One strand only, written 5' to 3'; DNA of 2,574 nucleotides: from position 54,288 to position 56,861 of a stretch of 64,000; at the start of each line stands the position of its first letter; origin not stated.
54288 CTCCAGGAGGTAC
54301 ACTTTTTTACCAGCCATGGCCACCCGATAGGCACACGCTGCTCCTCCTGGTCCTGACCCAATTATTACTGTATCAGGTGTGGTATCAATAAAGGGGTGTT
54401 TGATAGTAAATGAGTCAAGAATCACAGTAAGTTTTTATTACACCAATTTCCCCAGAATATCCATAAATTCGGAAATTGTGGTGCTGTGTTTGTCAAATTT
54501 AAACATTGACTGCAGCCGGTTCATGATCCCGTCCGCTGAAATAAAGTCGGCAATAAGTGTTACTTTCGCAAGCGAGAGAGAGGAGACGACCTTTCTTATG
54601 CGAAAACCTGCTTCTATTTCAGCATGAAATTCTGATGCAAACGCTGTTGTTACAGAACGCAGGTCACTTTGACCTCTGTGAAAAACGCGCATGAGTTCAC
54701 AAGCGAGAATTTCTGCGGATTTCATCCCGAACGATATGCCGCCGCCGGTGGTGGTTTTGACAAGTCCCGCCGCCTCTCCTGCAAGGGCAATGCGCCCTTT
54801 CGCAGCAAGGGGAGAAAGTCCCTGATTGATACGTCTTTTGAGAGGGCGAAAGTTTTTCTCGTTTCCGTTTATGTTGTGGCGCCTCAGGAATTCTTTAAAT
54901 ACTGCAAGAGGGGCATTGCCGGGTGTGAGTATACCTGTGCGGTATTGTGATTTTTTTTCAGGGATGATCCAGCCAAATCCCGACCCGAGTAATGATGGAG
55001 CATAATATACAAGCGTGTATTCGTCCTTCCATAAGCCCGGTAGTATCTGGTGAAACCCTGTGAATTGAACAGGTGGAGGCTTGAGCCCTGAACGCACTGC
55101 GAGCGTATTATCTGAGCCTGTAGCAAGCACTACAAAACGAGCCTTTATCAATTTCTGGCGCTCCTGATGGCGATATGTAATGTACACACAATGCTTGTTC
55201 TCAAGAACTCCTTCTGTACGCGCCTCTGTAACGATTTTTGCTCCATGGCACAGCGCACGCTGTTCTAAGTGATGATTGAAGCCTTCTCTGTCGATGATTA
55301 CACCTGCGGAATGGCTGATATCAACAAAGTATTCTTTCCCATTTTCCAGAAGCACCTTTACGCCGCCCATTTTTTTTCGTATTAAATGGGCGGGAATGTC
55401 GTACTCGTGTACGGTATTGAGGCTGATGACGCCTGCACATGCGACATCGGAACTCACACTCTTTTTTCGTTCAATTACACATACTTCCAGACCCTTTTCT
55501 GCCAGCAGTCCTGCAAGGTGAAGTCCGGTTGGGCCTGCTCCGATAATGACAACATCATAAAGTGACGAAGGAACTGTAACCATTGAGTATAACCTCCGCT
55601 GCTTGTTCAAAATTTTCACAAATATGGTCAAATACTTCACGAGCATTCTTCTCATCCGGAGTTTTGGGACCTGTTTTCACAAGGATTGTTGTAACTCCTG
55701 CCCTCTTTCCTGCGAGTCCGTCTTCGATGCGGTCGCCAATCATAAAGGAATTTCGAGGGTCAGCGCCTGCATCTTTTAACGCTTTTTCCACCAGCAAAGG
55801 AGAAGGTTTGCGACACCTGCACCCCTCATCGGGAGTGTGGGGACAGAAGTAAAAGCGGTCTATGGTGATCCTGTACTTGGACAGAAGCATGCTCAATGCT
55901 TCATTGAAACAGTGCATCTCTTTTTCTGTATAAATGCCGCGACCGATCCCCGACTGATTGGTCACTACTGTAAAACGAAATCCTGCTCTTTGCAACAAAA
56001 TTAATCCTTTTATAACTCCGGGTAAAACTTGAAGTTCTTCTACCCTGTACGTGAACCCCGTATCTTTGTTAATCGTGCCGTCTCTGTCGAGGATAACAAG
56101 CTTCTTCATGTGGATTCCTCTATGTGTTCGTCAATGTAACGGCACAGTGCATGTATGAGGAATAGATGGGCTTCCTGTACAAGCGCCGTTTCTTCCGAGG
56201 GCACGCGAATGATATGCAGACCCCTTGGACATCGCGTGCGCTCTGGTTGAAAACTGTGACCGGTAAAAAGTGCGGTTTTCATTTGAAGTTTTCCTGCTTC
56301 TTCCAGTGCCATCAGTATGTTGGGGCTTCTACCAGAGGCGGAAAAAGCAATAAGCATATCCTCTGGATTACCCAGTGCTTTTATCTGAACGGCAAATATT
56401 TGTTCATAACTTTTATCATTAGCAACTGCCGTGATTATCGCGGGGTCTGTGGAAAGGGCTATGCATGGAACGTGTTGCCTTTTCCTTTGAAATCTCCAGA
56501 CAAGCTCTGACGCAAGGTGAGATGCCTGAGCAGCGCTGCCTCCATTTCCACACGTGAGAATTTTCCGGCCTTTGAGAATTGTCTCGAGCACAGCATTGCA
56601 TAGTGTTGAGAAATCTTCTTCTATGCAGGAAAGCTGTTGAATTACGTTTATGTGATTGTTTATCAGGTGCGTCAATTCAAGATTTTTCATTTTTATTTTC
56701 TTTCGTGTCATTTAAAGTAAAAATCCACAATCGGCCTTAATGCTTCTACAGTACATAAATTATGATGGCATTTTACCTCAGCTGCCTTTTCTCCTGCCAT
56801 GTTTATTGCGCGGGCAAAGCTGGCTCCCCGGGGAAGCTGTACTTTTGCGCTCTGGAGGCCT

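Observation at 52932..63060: Nine-gene minus-strand operon mixing heptose synthesis, a GH38-like lipoprotein, macro domain, MBL hydrolase, TrpD and two FAD oxidoreductases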

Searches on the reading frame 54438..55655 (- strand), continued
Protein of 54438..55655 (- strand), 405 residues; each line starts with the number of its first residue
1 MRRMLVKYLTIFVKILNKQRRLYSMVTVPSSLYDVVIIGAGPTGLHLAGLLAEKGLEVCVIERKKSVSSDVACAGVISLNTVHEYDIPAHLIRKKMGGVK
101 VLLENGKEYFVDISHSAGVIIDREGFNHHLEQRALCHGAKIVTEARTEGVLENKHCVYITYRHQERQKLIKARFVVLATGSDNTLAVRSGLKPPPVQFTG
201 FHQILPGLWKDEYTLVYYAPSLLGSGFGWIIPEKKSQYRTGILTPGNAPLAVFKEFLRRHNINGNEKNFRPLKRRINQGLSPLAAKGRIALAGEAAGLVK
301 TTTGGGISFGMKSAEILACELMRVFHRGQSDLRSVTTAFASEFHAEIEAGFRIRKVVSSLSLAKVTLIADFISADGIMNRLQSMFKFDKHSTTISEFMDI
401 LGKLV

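Call 92: search_protein_families(library=ncbifam, proteins=[L086:8166-9185:-, L086:1899-2489:+, L086:2486-3034:+, L086:933-1826:-], max_evalue=1e-10)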
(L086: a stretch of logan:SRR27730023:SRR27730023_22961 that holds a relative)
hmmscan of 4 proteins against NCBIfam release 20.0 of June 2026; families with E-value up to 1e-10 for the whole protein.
L086:8166-9185:- (339 aa): 12 families
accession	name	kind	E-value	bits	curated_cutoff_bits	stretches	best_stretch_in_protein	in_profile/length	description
TIGR03466.1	HpnA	hypoth_equivalog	1.4e-78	264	367.65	1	6-336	2-326/327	hopanoid-associated sugar epimerase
NF052578.1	StrlDmthSdmBMthl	equivalog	1.6e-50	172.7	600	1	7-336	3-327/328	sterol demethylase protein SdmB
NF042422.1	oxyalk_red_OleD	equivalog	2.2e-27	96.3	580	1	6-215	2-200/329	2-alkyl-3-oxoalkanoate reductase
NF042423.1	oxyalk_red_Shew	equivalog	1.3e-23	83.6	580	1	4-187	8-180/331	2-alkyl-3-oxoalkanoate reductase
TIGR04180.1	EDH_00030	hypoth_equivalog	6.2e-22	78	475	1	7-256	1-256/297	NAD-dependent 4,6-dehydratase LegB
TIGR01746.1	Thioester-redct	subfamily_domain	1.2e-20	74.1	213.35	1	64-184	84-198/371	thioester reductase domain-containing protein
NF005539.0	PRK07201.1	equivalog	9.3e-16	57.7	549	1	7-186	3-182/657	SDR family oxidoreductase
NF058621.1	DiazavRedAvaA7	equivalog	1.8e-15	57.4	400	1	6-276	2-268/304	3-diazoavenalumate denitrifying reductase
TIGR01181.1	dTDP_gluc_dehyt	equivalog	2.6e-14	53.1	365.1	1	6-254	1-259/321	dTDP-glucose 4,6-dehydratase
TIGR03589.1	PseB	equivalog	9.1e-13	47.8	407.75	1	5-139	5-145/324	UDP-N-acetylglucosamine 4,6-dehydratase (inverting)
TIGR04130.1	FnlA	equivalog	2.7e-11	43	730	1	7-122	7-129/337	UDP-N-acetylglucosamine 4,6-dehydratase/5-epimerase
TIGR02197.1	heptose_epim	equivalog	3.9e-11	42.7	274.6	0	7-114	1-112/316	ADP-glyceromanno-heptose 6-epimerase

L086:1899-2489:+ (196 aa): 5 families
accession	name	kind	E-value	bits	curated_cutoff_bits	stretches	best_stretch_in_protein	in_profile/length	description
TIGR00441.1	gmhA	equivalog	2.6e-49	167.2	209.45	1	37-187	4-154/154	D-sedoheptulose 7-phosphate isomerase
NF010546.0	PRK13936.1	equivalog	5.7e-49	166.6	276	1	26-194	25-196/197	phosphoheptose isomerase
NF001628.0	PRK00414.1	equivalog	4.5e-38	130.8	265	1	15-190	12-190/192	D-sedoheptulose 7-phosphate isomerase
NF008138.0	PRK10886.1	equivalog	5.5e-31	107.8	352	1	5-192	5-192/196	DnaA initiator-associating protein DiaA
NF010547.0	PRK13938.1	equivalog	2.6e-30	105.5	320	1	33-191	34-192/196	D-sedoheptulose 7-phosphate isomerase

L086:2486-3034:+ (182 aa): 9 families
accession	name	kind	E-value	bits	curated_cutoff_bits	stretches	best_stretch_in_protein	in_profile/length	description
NF006506.0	PRK08942.1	equivalog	1.5e-46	158.2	178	1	6-177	5-178/182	D-glycero-beta-D-manno-heptose 1,7-bisphosphate 7-phosphatase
TIGR01656.1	Histidinol-ppas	subfamily_domain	1.5e-40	138.5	84.15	1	7-147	3-147/149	histidinol-phosphate phosphatase domain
TIGR00213.1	GmhB_yaeD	subfamily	3.5e-36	124.5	149.6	1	7-160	4-164/176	D-glycero-beta-D-manno-heptose 1,7-bisphosphate 7-phosphatase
NF050049.1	HBPPhtaseGmhB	domain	2.6e-34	118.5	250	1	2-148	2-145/171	D-glycero-alpha-D-manno-heptose-1,7-bisphosphate 7-phosphatase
TIGR01662.1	HAD-SF-IIIA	subfamily_domain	3.6e-32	111.4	44.6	1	6-148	2-140/141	HAD-IIIA family hydrolase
NF003937.0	PRK05446.1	equivalog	1.4e-29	103.2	443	1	5-147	4-149/355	bifunctional histidinol-phosphatase/imidazoleglycerol-phosphate dehydratase HisB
TIGR01261.1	hisB_Nterm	equivalog_domain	3e-29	101.6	140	1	6-144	3-144/161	histidinol-phosphatase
NF005264.0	PRK06769.1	equivalog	2.2e-27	96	217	1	3-178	3-173/175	HAD-IIIA family hydrolase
NF009695.0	PRK13222.1-2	equivalog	3.2e-11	43.1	225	0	27-175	92-221/226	phosphoglycolate phosphatase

L086:933-1826:- (297 aa): 3 families
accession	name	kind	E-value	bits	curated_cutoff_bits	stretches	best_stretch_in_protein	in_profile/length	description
TIGR03525.2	GldK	equivalog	5.5e-14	52.3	350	0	144-249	219-341/408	T9SS ring complex lipoprotein PorK/GldK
NF041186.1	SenA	equivalog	2e-11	43.9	420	0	142-244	268-320/382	selenoneine synthase SenA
TIGR03440.2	egtB_TIGR03440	equivalog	3.7e-11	42.8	360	0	139-244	268-350/413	ergothioneine biosynthesis protein EgtB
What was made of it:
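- On GmhA (sedoheptulose-7-phosphate isomerase): The L086 orthologue is also below cutoff (call 92).
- Tried and rejected: It is HpnA-like instead: TIGR03466 at 264 bits, heptose_epim at 42.7 bits (call 92).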

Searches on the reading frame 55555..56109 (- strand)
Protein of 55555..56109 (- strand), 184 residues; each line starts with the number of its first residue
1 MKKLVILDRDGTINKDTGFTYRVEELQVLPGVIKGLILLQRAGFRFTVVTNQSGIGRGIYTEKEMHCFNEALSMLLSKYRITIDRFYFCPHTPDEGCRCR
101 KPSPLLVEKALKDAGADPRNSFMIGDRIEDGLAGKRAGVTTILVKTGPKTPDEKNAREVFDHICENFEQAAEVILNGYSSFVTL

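Call 4: search_protein_families(library=pfam, proteins=[window:55555-56109:-], max_evalue=0.01)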
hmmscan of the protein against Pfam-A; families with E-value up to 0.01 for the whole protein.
window:55555-56109:- (184 aa): 5 families
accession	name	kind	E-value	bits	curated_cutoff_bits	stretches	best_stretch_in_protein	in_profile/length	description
PF13242.12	Hydrolase_like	-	3e-17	62.7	22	1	99-169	2-74/75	HAD-hyrolase-like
PF13419.12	HAD_2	-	4e-10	40.5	23.8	1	96-144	130-178/178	Haloacid dehalogenase-like hydrolase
PF00702.32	Hydrolase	-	4.2e-10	40.8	26.4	1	23-138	94-191/191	haloacid dehalogenase-like hydrolase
PF08645.17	PNK3P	-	0.00023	21.4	22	1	24-127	25-126/161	Polynucleotide kinase 3 phosphatase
PF13344.12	Hydrolase_6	-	0.0022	18.4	27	1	5-60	1-47/101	Haloacid dehalogenase-like hydrolase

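Call 5: search_protein_families(library=ncbifam, proteins=[window:55555-56109:-], max_evalue=0.01)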
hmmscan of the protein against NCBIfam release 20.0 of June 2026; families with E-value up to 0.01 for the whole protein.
window:55555-56109:- (184 aa): 27 families (the best 25 are shown)
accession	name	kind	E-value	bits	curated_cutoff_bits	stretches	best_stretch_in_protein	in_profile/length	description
NF006506.0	PRK08942.1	equivalog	9e-49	165.5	178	1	1-175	2-178/182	D-glycero-beta-D-manno-heptose 1,7-bisphosphate 7-phosphatase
TIGR01656.1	Histidinol-ppas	subfamily_domain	3.2e-40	137.4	84.15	1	4-143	2-145/149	histidinol-phosphate phosphatase domain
TIGR00213.1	GmhB_yaeD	subfamily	1.4e-36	125.8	149.6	1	3-163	2-171/176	D-glycero-beta-D-manno-heptose 1,7-bisphosphate 7-phosphatase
TIGR01662.1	HAD-SF-IIIA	subfamily_domain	1.6e-31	109.3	44.6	1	3-146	1-140/141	HAD-IIIA family hydrolase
NF050049.1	HBPPhtaseGmhB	domain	7.9e-30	103.9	250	1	2-147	3-146/171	D-glycero-alpha-D-manno-heptose-1,7-bisphosphate 7-phosphatase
NF005264.0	PRK06769.1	equivalog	3e-27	95.5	217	1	3-176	5-173/175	HAD-IIIA family hydrolase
NF003937.0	PRK05446.1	equivalog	5.7e-27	94.7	443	1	1-156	2-155/355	bifunctional histidinol-phosphatase/imidazoleglycerol-phosphate dehydratase HisB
TIGR01261.1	hisB_Nterm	equivalog_domain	3.2e-24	85.2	140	1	3-142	2-144/161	histidinol-phosphatase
TIGR02253.1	CTE7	subfamily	1.2e-10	41.6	169.75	1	97-159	146-209/221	TIGR02253 family HAD-type hydrolase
NF009695.0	PRK13222.1-2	equivalog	1.1e-09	38.1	225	1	99-174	148-222/226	phosphoglycolate phosphatase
NF009804.0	PRK13288.1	equivalog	1.9e-09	37.3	218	1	81-153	119-190/215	pyrophosphatase PpaX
TIGR01460.1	HAD-SF-IIA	subfamily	3e-09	37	100.15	1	86-147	178-246/246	HAD-IIA family hydrolase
TIGR01458.1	HAD-SF-IIA-hyp3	hypoth_equivalog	6.3e-09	35.5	175.95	1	100-176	178-256/257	TIGR01458 family HAD-type hydrolase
TIGR01452.1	PGP_euk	subfamily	1.5e-07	31.1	201.95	1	100-150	201-252/279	phosphoglycolate/pyridoxal phosphate family phosphatase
TIGR01668.1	YqeG_hyp_ppase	hypoth_equivalog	2.4e-07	30.5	89.1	1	100-152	90-143/170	YqeG family HAD IIIA-type phosphatase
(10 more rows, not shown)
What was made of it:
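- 55555..56109 (-): GmhB-like HAD-IIIA heptose-1,7-bisphosphate phosphatase (184 aa); block C. TIGR01656 (137.4 vs 84) and TIGR01662 (109.3 vs 44.6) pass their cutoffs (call 5).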

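Call 91: search_protein_families(library=padloc, proteins=[window:55555-56109:-], max_evalue=0.001)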
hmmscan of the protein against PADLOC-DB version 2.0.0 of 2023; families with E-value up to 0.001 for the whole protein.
window:55555-56109:- (184 aa): 0 families

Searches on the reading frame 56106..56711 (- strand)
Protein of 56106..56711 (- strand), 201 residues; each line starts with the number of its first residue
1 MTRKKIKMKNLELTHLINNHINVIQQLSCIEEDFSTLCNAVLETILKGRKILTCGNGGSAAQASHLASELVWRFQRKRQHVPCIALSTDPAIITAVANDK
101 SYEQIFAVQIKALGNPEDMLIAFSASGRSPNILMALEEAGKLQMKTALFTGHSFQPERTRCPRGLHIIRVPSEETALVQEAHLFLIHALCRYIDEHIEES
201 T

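Call 4: search_protein_families(library=pfam, proteins=[window:56106-56711:-], max_evalue=0.01)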
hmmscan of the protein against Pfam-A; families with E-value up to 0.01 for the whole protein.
window:56106-56711:- (201 aa): 2 families
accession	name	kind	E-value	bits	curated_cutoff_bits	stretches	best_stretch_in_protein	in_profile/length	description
PF13580.11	SIS_2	-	2e-20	73.7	27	1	31-150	18-137/138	SIS domain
PF01380.27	SIS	-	3.9e-05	23.9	25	1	106-179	43-116/131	SIS domain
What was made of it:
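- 56106..56711 (-): GmhA-like sedoheptulose-7-phosphate isomerase (201 aa); block C. SIS_2, 73.7 bits (call 4).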

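Call 5: search_protein_families(library=ncbifam, proteins=[window:56106-56711:-], max_evalue=0.01)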
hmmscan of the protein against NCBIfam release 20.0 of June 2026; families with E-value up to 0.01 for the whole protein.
window:56106-56711:- (201 aa): 10 families
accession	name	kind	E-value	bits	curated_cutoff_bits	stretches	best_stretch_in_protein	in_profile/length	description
NF010546.0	PRK13936.1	equivalog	5.5e-50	169.9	276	1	26-197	21-192/197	phosphoheptose isomerase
TIGR00441.1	gmhA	equivalog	1.8e-40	138.5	209.45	1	41-193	4-153/154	D-sedoheptulose 7-phosphate isomerase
NF008138.0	PRK10886.1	equivalog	1.2e-35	123.1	352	1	31-196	24-189/196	DnaA initiator-associating protein DiaA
NF001628.0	PRK00414.1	equivalog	6.7e-31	107.4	265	1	6-196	6-189/192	D-sedoheptulose 7-phosphate isomerase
NF010547.0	PRK13938.1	equivalog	6.8e-24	84.6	320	1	43-194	40-188/196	D-sedoheptulose 7-phosphate isomerase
NF003915.0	PRK05441.1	subfamily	6.8e-10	38.4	168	1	11-151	24-166/300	N-acetylmuramic acid 6-phosphate etherase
NF009222.0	PRK12570.1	subfamily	2.6e-07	29.8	255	1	7-145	27-167/307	N-acetylmuramic acid 6-phosphate etherase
TIGR00274.1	TIGR00274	equivalog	5.3e-07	29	302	1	7-149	15-159/291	N-acetylmuramic acid 6-phosphate etherase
NF008590.0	PRK11557.1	equivalog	0.0042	16.5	355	0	93-168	159-231/282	MurR/RpiR family transcriptional regulator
TIGR03127.2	RuMP_HxlB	equivalog_domain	0.0067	16.3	160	0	116-151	72-107/178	6-phospho-3-hexuloisomerase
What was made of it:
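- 56106..56711 (-): GmhA models are the best hits but fall below cutoff: 169.9/276 and 138.5/209 (call 5).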

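Call 46: search_solved_structures(query=window:56106-56711:-, max_evalue=1e-10, show_alignments=2)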
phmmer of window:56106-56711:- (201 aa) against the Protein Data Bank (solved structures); distinct sequences matched with E-value up to 1e-10: 15.
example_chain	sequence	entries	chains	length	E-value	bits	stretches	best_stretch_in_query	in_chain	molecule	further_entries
1x92_A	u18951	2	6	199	7.9e-39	136.8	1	40-197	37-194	PHOSPHOHEPTOSE ISOMERASE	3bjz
1tk9_A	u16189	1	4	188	1.5e-38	135.9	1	19-196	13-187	Phosphoheptose isomerase 1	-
2xbl_A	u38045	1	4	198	8.1e-38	133.5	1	8-195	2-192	PHOSPHOHEPTOSE ISOMERASE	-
2x3y_A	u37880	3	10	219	8.6e-38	133.4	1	8-195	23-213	PHOSPHOHEPTOSE ISOMERASE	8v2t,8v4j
5lu7_A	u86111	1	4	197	1.7e-37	132.4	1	8-195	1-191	Phosphoheptose isomerase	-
5lu5_A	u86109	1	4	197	3.3e-37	131.5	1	8-195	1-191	Phosphoheptose isomerase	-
5ltz_A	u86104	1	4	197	3.3e-37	131.5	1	8-195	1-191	Phosphoheptose isomerase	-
5lu6_A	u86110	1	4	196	1.7e-36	129.2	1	8-195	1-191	Phosphoheptose isomerase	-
3trj_A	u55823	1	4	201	1.7e-33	119.4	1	34-196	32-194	Phosphoheptose isomerase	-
2yva_A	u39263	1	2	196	2.5e-33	118.9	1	30-195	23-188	DnaA initiator-associating protein diaA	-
4u6n_A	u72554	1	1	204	2.8e-33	118.7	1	30-195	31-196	DnaA initiator-associating protein DiaA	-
5by2_A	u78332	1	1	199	3.7e-33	118.3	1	41-195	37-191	Phosphoheptose isomerase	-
5i01_A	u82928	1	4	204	5.4e-33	117.8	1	38-197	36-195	Phosphoheptose isomerase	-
1x94_A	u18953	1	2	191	1.3e-23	87.2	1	38-196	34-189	putative Phosphoheptose isomerase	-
2i22_A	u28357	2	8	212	4.9e-21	78.8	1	42-196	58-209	Phosphoheptose isomerase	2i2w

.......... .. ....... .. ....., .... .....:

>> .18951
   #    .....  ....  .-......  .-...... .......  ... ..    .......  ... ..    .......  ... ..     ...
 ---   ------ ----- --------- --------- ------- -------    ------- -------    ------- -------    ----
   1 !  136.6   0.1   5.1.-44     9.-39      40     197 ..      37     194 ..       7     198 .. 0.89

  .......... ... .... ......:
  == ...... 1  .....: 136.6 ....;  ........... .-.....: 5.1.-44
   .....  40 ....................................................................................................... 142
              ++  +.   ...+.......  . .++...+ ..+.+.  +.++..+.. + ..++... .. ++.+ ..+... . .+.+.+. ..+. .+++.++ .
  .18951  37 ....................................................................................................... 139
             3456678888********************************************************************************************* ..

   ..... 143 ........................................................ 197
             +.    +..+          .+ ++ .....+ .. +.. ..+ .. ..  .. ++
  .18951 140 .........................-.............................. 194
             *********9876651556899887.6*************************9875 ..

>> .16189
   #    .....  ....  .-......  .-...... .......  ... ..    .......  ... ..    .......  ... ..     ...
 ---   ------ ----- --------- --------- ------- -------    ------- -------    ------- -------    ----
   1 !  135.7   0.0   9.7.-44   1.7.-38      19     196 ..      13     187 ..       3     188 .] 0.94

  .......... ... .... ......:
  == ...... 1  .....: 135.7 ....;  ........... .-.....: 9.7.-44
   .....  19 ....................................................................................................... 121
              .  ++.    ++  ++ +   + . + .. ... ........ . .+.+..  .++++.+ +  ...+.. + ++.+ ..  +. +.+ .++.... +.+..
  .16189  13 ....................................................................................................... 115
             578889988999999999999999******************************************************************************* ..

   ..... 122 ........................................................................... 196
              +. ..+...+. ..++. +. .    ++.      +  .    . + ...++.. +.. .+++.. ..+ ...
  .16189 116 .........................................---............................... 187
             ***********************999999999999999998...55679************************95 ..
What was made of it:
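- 56106..56711 (-): E = 8e-39 to P. aeruginosa GmhA 1x92, with the GNGGS, SxSGxSxN and QExH motifs aligned (call 46).
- On GmhA (sedoheptulose-7-phosphate isomerase): The GNGGS, SxSGxSxN and QExHxxxIH segments align (call 46).
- Tried and rejected: The GmhA models score higher (169.9 vs 123.1; call 5) and the top PDB hits are GmhA (call 46).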

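Call 91: search_protein_families(library=padloc, proteins=[window:56106-56711:-], max_evalue=0.001)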
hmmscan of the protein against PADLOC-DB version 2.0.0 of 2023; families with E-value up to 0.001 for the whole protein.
window:56106-56711:- (201 aa): 0 families
